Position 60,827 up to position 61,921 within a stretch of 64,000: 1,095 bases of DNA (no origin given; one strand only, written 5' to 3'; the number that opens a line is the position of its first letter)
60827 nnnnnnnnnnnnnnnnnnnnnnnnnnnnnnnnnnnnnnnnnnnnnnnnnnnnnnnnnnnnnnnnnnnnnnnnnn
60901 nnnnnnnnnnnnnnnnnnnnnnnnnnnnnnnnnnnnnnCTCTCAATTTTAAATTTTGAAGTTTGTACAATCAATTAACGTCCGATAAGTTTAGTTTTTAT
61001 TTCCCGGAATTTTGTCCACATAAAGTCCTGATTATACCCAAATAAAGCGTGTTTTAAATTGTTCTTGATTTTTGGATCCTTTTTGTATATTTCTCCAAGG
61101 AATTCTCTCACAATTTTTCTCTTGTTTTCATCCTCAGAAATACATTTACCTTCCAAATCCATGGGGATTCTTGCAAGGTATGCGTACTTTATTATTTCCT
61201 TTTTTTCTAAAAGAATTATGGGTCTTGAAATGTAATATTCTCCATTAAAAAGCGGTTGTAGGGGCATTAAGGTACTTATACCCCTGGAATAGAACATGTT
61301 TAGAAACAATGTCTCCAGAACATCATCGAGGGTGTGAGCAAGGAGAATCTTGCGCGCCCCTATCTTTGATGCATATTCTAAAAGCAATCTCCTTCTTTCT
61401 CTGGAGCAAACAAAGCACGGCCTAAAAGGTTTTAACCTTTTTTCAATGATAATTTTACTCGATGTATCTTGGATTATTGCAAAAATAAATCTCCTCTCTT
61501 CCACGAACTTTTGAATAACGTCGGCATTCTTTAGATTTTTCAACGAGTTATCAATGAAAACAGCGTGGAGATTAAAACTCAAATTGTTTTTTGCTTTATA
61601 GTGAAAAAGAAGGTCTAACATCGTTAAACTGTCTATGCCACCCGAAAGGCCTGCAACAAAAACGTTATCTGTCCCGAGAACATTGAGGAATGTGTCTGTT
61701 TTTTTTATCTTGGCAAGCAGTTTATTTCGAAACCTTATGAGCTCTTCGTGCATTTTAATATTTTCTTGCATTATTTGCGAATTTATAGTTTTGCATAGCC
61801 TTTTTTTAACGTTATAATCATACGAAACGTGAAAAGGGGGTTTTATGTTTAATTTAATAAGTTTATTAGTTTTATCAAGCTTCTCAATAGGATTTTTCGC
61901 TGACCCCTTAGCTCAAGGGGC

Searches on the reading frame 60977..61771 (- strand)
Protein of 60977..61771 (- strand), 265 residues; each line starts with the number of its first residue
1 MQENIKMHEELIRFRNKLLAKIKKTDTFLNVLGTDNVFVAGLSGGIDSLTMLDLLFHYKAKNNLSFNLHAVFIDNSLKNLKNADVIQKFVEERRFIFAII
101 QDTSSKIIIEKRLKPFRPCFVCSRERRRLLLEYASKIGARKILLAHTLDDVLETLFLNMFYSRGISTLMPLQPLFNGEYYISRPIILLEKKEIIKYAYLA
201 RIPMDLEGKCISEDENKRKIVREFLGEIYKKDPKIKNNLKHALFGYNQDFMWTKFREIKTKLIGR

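Call 74: search_protein_families(library=pfam, proteins=[window:60977-61771:-], max_evalue=0.00001)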
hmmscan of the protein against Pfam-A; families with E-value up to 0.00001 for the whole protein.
window:60977-61771:- (265 aa): 1 family
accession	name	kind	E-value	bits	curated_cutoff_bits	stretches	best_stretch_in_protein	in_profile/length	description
PF01171.26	ATP_bind_3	-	2.2e-17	63.8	27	1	39-203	3-162/182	PP-loop family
